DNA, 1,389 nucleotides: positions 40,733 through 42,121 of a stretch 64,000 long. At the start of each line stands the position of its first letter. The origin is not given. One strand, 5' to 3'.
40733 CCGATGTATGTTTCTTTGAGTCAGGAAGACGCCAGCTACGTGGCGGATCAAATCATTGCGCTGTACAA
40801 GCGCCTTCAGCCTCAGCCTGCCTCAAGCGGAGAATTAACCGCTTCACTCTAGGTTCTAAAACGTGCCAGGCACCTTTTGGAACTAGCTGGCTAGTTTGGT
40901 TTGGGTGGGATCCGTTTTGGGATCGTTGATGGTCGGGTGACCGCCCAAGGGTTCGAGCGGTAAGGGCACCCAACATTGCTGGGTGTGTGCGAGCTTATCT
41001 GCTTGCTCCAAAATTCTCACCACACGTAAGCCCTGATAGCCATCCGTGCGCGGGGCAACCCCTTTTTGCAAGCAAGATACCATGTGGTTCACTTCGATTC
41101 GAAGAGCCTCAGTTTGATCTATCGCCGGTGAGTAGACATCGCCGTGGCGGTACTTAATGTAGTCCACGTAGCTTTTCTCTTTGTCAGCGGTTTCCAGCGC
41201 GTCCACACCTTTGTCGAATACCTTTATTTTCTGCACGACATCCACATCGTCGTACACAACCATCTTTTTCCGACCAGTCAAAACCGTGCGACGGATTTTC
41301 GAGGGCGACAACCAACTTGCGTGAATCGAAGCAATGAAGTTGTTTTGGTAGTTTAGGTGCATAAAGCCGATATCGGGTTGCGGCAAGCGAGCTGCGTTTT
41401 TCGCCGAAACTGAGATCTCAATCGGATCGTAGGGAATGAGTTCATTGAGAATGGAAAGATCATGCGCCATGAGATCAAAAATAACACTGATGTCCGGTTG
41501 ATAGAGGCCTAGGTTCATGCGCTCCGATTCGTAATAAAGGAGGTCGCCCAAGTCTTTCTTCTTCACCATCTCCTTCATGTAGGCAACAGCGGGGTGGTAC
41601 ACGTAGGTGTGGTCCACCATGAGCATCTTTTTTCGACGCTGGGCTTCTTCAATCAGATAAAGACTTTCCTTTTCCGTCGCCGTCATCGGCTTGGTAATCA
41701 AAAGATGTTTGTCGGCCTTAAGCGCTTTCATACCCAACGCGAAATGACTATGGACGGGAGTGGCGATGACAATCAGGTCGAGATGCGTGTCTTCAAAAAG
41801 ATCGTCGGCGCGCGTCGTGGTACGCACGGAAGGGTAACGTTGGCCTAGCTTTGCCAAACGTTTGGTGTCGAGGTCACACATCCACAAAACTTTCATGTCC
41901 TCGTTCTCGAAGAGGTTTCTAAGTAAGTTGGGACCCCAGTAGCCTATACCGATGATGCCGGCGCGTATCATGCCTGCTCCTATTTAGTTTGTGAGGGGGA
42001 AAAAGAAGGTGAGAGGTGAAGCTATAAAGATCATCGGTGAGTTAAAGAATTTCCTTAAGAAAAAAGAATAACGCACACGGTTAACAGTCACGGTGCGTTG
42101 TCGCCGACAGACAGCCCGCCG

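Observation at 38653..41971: Epimerase + DegT aminotransferase + Gfo/Idh/MocA oxidoreductase trio: GnnA/GnnB-like route to a 3-amino (GlcNAc3N-type) or 4-amino sugar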

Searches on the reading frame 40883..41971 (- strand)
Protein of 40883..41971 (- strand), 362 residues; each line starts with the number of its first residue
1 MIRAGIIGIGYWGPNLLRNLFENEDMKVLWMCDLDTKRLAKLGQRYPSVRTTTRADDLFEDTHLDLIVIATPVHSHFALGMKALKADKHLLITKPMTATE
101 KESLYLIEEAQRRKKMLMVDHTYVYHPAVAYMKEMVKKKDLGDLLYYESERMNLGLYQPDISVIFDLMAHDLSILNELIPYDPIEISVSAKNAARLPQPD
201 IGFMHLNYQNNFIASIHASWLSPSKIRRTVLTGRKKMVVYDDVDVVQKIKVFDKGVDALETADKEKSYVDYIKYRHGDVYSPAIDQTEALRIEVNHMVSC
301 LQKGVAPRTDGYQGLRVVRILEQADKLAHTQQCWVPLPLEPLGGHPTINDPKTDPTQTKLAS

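Call 3: search_protein_families(library=pfam, proteins=[window:40883-41971:-])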
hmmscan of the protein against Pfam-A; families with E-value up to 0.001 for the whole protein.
window:40883-41971:- (362 aa): 4 families
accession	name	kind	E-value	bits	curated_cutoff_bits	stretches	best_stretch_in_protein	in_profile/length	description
PF01408.29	GFO_IDH_MocA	-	7.6e-19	69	24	1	2-121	1-120/120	Oxidoreductase family, NAD-binding Rossmann fold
PF22725.1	GFO_IDH_MocA_C3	-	3e-08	34.1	27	1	130-238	2-123/124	GFO/IDH/MocA C-terminal domain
PF03447.22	NAD_binding_3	-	0.00032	21.8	24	1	8-114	1-110/116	Homoserine dehydrogenase, NAD binding domain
PF03807.23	F420_oxidored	-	0.00089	20.2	21.6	0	5-79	3-75/94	NADP oxidoreductase coenzyme F420-dependent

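Call 4: search_protein_families(library=ncbifam, proteins=[window:40883-41971:-])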
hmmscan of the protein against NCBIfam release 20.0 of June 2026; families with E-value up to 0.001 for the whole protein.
window:40883-41971:- (362 aa): 9 families
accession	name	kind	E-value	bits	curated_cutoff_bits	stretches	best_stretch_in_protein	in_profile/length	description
NF040723.1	UDP-GlcNAcDh_Arch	equivalog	8.3e-42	143.7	450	1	2-320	1-293/302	UDP-N-acetylglucosamine 3-dehydrogenase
NF008607.0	PRK11579.1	subfamily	4.2e-21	75.3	330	1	2-150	5-151/346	oxidoreductase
TIGR04380.1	myo_inos_iolG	equivalog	3e-18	65.8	355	1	2-245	2-257/330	inositol 2-dehydrogenase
NF052479.1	LevoglcsnDh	equivalog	4e-15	55.4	650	1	31-148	41-158/386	levoglucosan dehydrogenase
NF058561.1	BT_2158_fam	equivalog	2.2e-12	46.3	750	1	7-142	41-175/487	glycoside 3-dehydrogenase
NF058563.1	BT_2159_fam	equivalog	1.2e-11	44.2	650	1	2-148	1-147/350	disaccharide 3-dehydrogenase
NF041392.1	XylDh_Gfo6_Halo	equivalog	1.4e-11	43.8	350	1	2-146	17-165/350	D-xylose 1-dehydrogenase Gfo6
NF007574.0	PRK10206.1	equivalog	2.3e-09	36.7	352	1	44-149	46-151/345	oxidoreductase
NF052679.1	InsChiInosDhIolG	equivalog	6.4e-09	35.3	540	1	3-189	4-195/343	bifunctional inositol 2-dehydrogenase/D-chiro-inositol 1-dehydrogenase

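Call 6: search_solved_structures(query=window:40883-41971:-, max_evalue=0.00001)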
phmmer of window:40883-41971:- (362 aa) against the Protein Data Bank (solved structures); distinct sequences matched with E-value up to 0.00001: 48.
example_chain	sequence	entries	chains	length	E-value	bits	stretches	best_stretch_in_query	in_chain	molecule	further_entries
7bvj_A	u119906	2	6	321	6.7e-18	68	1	2-231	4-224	Oxidoreductase, NAD-binding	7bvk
3c1a_A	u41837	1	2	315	1.8e-14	56.7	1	2-242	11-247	Putative oxidoreductase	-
3kux_A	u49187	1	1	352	1.8e-13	53.4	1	2-161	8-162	Putative oxidoreductase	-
3m2t_A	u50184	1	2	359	2e-12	49.9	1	1-148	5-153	Probable dehydrogenase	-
6jw6_A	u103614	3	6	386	9.4e-12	47.8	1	2-137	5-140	Dehydrogenase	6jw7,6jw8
3ec7_A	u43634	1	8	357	1.2e-11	47.4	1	2-188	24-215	Putative Dehydrogenase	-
3e18_A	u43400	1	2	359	1.5e-11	47.1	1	55-235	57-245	oxidoreductase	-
3gdo_A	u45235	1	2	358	3.5e-11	45.9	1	2-326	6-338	Uncharacterized oxidoreductase yvaA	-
3gfg_A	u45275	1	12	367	3.6e-11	45.8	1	2-326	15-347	Uncharacterized oxidoreductase yvaA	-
3fhl_A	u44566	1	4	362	4.1e-11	45.7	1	37-150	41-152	Putative oxidoreductase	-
3mz0_A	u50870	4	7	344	1.6e-10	43.7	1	2-197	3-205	Inositol 2-dehydrogenase/D-chiro-inositol 3-dehydrogenase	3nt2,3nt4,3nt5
6o15_A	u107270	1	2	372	3.7e-10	42.5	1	1-151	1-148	Uncharacterized oxidoreductase YjhC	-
4l9r_A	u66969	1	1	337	9.5e-10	41.2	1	2-197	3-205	Inositol 2-dehydrogenase/D-chiro-inositol 3-dehydrogenase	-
4l8v_A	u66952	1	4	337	9.6e-10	41.1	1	2-197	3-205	Inositol 2-dehydrogenase/D-chiro-inositol 3-dehydrogenase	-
8tdh_A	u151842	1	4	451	1.2e-09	40.8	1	7-122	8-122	Predicted dehydrogenases and related proteins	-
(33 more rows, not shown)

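Call 11: find_homologous_proteins(query=window:40883-41971:-, max_evalue=1e-10)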
Query window:40883-41971:- (362 aa): 6233 proteins with E <= 1e-10 among 8000 candidates; the best 120 are listed.
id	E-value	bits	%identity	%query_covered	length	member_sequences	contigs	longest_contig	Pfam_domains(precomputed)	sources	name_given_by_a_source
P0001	2.7e-243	824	100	100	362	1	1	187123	PF01408.29,PF22725.2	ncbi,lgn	-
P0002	6.4e-166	570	71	95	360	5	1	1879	PF01408.29,PF22725.2,PF02894.23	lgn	-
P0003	2.1e-155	535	65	95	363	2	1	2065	PF01408.29,PF22725.2,PF02894.23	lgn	-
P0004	6.9e-153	527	66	94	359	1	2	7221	PF01408.29,PF22725.2,PF02894.23,PF03447.23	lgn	-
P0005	4.7e-152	524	65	94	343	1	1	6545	PF01408.29,PF22725.2,PF02894.23,PF03447.23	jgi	jgi:predicted dehydrogenase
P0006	2.3e-151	522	65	93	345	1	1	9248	PF01408.29,PF22725.2,PF02894.23,PF03447.23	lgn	-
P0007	4.4e-151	521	65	93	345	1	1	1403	PF01408.29,PF22725.2,PF02894.23,PF03447.23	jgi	jgi:predicted dehydrogenase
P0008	1.6e-150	519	62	98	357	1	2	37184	PF01408.29,PF22725.2,PF02894.23,PF03447.23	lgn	-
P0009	7.8e-145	500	63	93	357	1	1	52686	PF01408.29,PF22725.2,PF02894.23,PF03447.23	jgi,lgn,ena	-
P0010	1.6e-144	499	62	93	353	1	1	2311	PF01408.29,PF22725.2,PF02894.23,PF03447.23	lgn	-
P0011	1.1e-142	493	63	93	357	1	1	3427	PF01408.29,PF22725.2,PF02894.23,PF03447.23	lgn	-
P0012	5.1e-142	491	60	100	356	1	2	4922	PF01408.29,PF22725.2,PF02894.23,PF03447.23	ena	-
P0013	6.1e-142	491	62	93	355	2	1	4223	PF01408.29,PF22725.2,PF02894.23,PF01118.31,PF03447.23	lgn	-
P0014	1.2e-141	490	63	93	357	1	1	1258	PF01408.29,PF22725.2,PF02894.23,PF03447.23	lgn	-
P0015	2.3e-141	489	60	93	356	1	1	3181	PF01408.29,PF22725.2,PF02894.23,PF03447.23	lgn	-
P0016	8.2e-141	487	62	93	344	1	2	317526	PF01408.29,PF22725.2,PF02894.23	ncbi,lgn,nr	ncbi:MAG: Gfo/Idh/MocA family oxidoreductase [Deltaproteobacteria bacterium]|nr:Gfo/Idh/MocA family 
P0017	1.7e-140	486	61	93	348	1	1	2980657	PF01408.29,PF22725.2,PF02894.23,PF03447.23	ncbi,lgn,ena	-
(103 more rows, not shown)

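Call 13: find_encoding_contigs(protein=P0001, flank=10000, max_places=3)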
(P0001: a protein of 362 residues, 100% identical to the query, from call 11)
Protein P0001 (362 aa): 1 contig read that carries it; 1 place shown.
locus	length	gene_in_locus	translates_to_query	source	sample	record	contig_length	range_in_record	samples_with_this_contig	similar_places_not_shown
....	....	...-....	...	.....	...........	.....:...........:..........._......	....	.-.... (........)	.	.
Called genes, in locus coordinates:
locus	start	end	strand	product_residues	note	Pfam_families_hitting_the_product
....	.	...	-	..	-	?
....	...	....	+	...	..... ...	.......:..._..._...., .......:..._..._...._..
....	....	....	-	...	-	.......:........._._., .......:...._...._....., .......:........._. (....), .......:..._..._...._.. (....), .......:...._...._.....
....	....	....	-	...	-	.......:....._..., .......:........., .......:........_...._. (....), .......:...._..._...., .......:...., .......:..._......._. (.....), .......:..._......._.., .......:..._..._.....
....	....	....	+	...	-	-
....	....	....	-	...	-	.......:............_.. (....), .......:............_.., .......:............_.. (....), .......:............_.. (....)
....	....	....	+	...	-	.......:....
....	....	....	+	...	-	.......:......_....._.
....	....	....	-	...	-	-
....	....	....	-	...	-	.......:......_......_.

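Call 14: find_encoding_contigs(protein=P0017, flank=10000, max_places=3)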
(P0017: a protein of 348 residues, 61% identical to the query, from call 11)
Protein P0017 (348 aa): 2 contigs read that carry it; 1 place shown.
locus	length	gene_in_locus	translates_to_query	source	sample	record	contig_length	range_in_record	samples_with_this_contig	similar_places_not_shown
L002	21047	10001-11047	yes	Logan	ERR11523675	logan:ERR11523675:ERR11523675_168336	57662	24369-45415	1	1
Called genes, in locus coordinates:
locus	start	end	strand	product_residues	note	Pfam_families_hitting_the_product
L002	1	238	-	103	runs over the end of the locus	-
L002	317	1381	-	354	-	-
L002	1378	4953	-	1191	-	PF02574:S-methyl_trans, PF00809:Pterin_bind, PF02607:B12-binding_2, PF02310:B12-binding, PF02965:Met_synt_B12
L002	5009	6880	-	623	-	PF13522:GATase_6, PF13537:GATase_7, PF01380:SIS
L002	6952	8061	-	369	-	PF00155:Aminotran_1_2, PF01041:DegT_DnrJ_EryC1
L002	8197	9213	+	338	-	PF09290:AcetDehyd-dimer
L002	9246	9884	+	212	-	-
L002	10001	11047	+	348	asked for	PF01408:GFO_IDH_MocA, PF03447:NAD_binding_3, PF22725:GFO_IDH_MocA_C3, PF02894:GFO_IDH_MocA_C (weak)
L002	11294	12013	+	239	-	PF00923:TAL_FSA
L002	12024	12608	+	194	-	PF13580:SIS_2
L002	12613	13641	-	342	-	PF01408:GFO_IDH_MocA, PF02254:TrkA_N (weak), PF02894:GFO_IDH_MocA_C, PF22725:GFO_IDH_MocA_C3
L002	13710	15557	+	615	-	PF00535:Glycos_transf_2, PF10111:Glyco_tranf_2_2 (faint), PF13641:Glyco_tranf_2_3 (faint), PF13632:Glyco_trans_2_3 (faint)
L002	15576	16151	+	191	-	-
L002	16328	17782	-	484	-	-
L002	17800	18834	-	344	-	PF02779:Transket_pyr, PF02780:Transketolase_C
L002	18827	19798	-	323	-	PF00676:E1_dh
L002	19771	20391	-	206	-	PF13580:SIS_2, PF01380:SIS (weak)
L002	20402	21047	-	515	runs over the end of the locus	PF01467:CTP_transf_like, PF00294:PfkB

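Call 16: find_encoding_contigs(protein=P0016, flank=10000, max_places=2)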
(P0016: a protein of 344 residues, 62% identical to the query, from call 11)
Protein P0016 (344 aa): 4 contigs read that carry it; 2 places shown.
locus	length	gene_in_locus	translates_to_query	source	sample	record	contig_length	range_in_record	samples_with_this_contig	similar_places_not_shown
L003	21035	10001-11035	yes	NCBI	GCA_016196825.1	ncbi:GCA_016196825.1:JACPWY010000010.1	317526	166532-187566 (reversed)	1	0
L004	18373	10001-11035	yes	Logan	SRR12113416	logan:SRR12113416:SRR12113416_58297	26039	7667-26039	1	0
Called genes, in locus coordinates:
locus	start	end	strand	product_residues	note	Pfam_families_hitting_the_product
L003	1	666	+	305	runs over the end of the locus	PF02779:Transket_pyr, PF02780:Transketolase_C, PF22613:Transketolase_C_1 (faint)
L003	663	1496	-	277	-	PF13369:Transglut_core2, PF13371:TPR_9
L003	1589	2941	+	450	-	PF18073:Zn_ribbon_LapB, PF13481:AAA_25, PF03796:DnaB_C (weak), PF06745:ATPase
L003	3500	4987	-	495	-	PF00370:FGGY_N, PF02782:FGGY_C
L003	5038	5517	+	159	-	PF01706:FliG_C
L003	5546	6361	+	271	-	PF09674:DUF2400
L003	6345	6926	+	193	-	PF01728:FtsJ, PF13649:Methyltransf_25 (weak)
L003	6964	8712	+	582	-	PF03190:Thioredox_DsbH, PF13098:Thioredoxin_2, PF13899:Thioredoxin_7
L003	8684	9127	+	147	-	PF04055:Radical_SAM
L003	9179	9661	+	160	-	PF13186:SPASM (weak)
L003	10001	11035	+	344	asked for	PF01408:GFO_IDH_MocA, PF22725:GFO_IDH_MocA_C3, PF02894:GFO_IDH_MocA_C (weak)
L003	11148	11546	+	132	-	-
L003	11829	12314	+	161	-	PF06172:Cupin_5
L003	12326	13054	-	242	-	-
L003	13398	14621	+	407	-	PF01464:SLT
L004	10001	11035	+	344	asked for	PF01408:GFO_IDH_MocA, PF22725:GFO_IDH_MocA_C3, PF02894:GFO_IDH_MocA_C (weak)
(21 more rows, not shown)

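Call 17: find_encoding_contigs(protein=P0009, flank=10000, max_places=2)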
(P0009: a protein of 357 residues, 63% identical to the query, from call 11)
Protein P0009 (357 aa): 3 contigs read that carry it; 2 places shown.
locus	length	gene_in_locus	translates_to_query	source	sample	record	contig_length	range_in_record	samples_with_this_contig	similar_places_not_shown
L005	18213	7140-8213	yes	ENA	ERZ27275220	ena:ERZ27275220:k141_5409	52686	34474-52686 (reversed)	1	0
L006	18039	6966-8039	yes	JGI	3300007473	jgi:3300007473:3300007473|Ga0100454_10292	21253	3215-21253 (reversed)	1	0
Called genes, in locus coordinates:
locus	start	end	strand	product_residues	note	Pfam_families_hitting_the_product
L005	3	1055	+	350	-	?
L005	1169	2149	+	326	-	PF00817:IMS, PF10391:DNA_pol_lambd_f (weak), PF21999:IMS_HHH_1 (weak), PF11799:IMS_C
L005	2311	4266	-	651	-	PF00795:CN_hydrolase, PF02540:NAD_synthase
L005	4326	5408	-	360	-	PF01408:GFO_IDH_MocA, PF03447:NAD_binding_3 (weak), PF22725:GFO_IDH_MocA_C3, PF02894:GFO_IDH_MocA_C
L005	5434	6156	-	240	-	PF00535:Glycos_transf_2, PF13641:Glyco_tranf_2_3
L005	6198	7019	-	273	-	PF00535:Glycos_transf_2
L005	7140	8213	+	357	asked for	PF01408:GFO_IDH_MocA, PF03447:NAD_binding_3 (weak), PF02894:GFO_IDH_MocA_C (weak), PF22725:GFO_IDH_MocA_C3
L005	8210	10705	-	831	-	-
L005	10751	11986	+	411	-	-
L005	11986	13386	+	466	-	-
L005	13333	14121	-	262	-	PF13489:Methyltransf_23, PF05148:Methyltransf_8 (weak), PF08241:Methyltransf_11, PF08242:Methyltransf_12 (faint), PF13847:Methyltransf_31 (faint), PF01209:Ubie_methyltran (weak), PF13649:Methyltransf_25 (weak)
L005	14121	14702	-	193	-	-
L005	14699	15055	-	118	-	PF00355:Rieske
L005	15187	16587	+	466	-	PF01266:DAO (faint), PF01593:Amino_oxidase, PF13450:NAD_binding_8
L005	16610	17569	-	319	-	PF00535:Glycos_transf_2, PF13641:Glyco_tranf_2_3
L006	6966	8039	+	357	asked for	PF01408:GFO_IDH_MocA, PF03447:NAD_binding_3 (weak), PF02894:GFO_IDH_MocA_C (weak), PF22725:GFO_IDH_MocA_C3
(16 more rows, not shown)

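Call 23: find_related_loci(query=A1, collection=genome_contigs, flank=10000)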
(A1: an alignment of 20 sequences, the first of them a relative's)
Query A1 (362 aa) in genome_contigs; peptide patterns used: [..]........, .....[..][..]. (x = any residue, [..] = any of these).
600 stretches matched a pattern (row limit reached: there are more); 592 encode a relative of the query (tblastn E <= 1e-3); the best 80 are kept; 80 distinct loci.
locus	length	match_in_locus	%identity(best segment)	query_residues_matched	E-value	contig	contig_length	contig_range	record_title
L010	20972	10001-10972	46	1-326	1e-103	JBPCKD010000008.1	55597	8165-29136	MAG: Pyrinomonadaceae bacterium isolate TH_ant_mag_43 S1Ck127_4329881_flag_0_multi_24.6933_len_55597, whole genome shotg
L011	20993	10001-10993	46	2-332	1e-102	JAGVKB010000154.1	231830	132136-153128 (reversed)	MAG: Candidatus Obscuribacterales bacterium isolate SW_5 c_000000035646, whole genome shotgun sequence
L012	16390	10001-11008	46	1-338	5e-101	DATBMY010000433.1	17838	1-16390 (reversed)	MAG TPA_asm: Blastocatellia bacterium isolate SMAG_U4010 k141_1409121, whole genome shotgun sequence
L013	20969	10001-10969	50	5-324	5e-101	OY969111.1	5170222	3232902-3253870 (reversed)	MAG: uncultured Acidobacteriota bacterium isolate MFD01916.bin.c.3 genome assembly, chromosome: 1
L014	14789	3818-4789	47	1-326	3e-100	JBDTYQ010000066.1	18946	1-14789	MAG: bacterium isolate cluster4_bin.143 NODE_5468_length_18946_cov_18.825578, whole genome shotgun sequence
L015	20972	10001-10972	45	1-326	7e-100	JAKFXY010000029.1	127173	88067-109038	MAG: Acidobacteria bacterium isolate ND5_Bin_16_1 ND5_0000106, whole genome shotgun sequence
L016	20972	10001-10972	46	1-326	6e-100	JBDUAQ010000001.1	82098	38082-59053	MAG: bacterium isolate cluster4_bin.195 NODE_167_length_82098_cov_19.274661, whole genome shotgun sequence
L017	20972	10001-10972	46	1-326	2e-99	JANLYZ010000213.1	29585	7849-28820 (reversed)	MAG: Chloracidobacterium sp. isolate OTE_14_metabat.168 OTE_14_k141_4108143, whole genome shotgun sequence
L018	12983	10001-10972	45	1-326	7e-99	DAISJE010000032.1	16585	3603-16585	MAG TPA_asm: Bryobacteraceae bacterium isolate CTOTU9905 NODE_915_length_16585_cov_4.289171, whole genome shotgun sequen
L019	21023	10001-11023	45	1-338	3e-98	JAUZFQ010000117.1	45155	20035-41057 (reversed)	MAG: Pyrinomonadaceae bacterium isolate BP_15 scaffold_3133385, whole genome shotgun sequence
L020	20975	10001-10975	47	5-326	3e-98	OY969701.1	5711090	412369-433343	MAG: Pyrinomonadaceae bacterium isolate MFD04212.bin.c.1 genome assembly, chromosome: 1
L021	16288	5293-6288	47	2-332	3e-98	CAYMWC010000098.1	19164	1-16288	MAG TPA_asm: uncultured Pleurocapsa sp. isolate SRP072547_co1_227 genome assembly, contig: NODE_4478_length_19164_cov_9.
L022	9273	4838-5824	46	1-326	5e-98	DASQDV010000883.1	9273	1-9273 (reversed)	MAG TPA_asm: Pyrinomonadaceae bacterium isolate SMAG_U11736 k141_1080151, whole genome shotgun sequence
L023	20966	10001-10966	46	1-324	1e-97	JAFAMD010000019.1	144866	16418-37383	MAG: Acidobacteriaceae bacterium isolate CP_BE_RX_54 BE_RX_k147_1874716, whole genome shotgun sequence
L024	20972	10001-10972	45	1-326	2e-97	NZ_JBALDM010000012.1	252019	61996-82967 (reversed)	MAG: Nostoc sp. isolate P2039 bin 23 NODE_35_length_252019_cov_140.089523, whole genome shotgun sequence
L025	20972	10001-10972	45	1-326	2e-97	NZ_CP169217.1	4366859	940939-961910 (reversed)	Methylomicrobium lacus strain 22M6SE5-12 chromosome, complete genome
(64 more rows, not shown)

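Call 49: find_encoding_contigs(protein=P0004, flank=8000, max_places=2)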
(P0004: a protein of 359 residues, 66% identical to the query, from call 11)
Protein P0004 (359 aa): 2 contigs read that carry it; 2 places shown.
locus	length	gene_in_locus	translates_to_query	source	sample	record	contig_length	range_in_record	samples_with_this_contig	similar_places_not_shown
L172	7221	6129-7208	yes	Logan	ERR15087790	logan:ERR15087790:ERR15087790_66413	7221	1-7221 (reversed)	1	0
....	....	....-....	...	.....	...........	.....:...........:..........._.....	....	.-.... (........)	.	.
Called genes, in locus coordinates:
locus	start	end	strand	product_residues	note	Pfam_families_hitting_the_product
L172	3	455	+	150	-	?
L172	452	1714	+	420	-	PF01041:DegT_DnrJ_EryC1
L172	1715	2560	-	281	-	PF13489:Methyltransf_23, PF01209:Ubie_methyltran, PF05401:NodS (weak), PF13847:Methyltransf_31, PF08241:Methyltransf_11, PF08242:Methyltransf_12, PF13649:Methyltransf_25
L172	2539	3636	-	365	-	PF02350:Epimerase_2, PF13579:Glyco_trans_4_4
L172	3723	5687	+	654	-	-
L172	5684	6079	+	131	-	PF10639:TMEM234 (weak)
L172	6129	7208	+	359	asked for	PF01408:GFO_IDH_MocA, PF03447:NAD_binding_3 (faint), PF02894:GFO_IDH_MocA_C (weak), PF22725:GFO_IDH_MocA_C3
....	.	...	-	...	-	?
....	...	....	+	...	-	-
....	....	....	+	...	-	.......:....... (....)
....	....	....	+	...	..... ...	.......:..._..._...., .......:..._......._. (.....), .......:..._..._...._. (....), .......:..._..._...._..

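Call 50: find_encoding_contigs(protein=P0006, flank=8000, max_places=1)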
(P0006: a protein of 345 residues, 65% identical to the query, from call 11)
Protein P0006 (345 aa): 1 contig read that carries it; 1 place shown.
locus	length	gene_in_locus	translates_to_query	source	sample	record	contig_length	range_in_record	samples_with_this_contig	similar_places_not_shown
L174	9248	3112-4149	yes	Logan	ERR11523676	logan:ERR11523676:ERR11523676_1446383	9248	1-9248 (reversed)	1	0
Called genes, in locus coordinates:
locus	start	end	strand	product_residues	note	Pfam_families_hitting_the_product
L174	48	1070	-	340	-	-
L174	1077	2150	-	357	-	PF01408:GFO_IDH_MocA, PF02629:CoA_binding (weak), PF03447:NAD_binding_3 (weak), PF22725:GFO_IDH_MocA_C3, PF02894:GFO_IDH_MocA_C (weak)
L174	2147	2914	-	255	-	PF00535:Glycos_transf_2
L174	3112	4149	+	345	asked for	PF01408:GFO_IDH_MocA, PF03447:NAD_binding_3 (weak), PF22725:GFO_IDH_MocA_C3, PF02894:GFO_IDH_MocA_C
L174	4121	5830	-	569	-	-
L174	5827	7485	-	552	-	-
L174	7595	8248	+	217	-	-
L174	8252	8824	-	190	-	-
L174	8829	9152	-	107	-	PF00355:Rieske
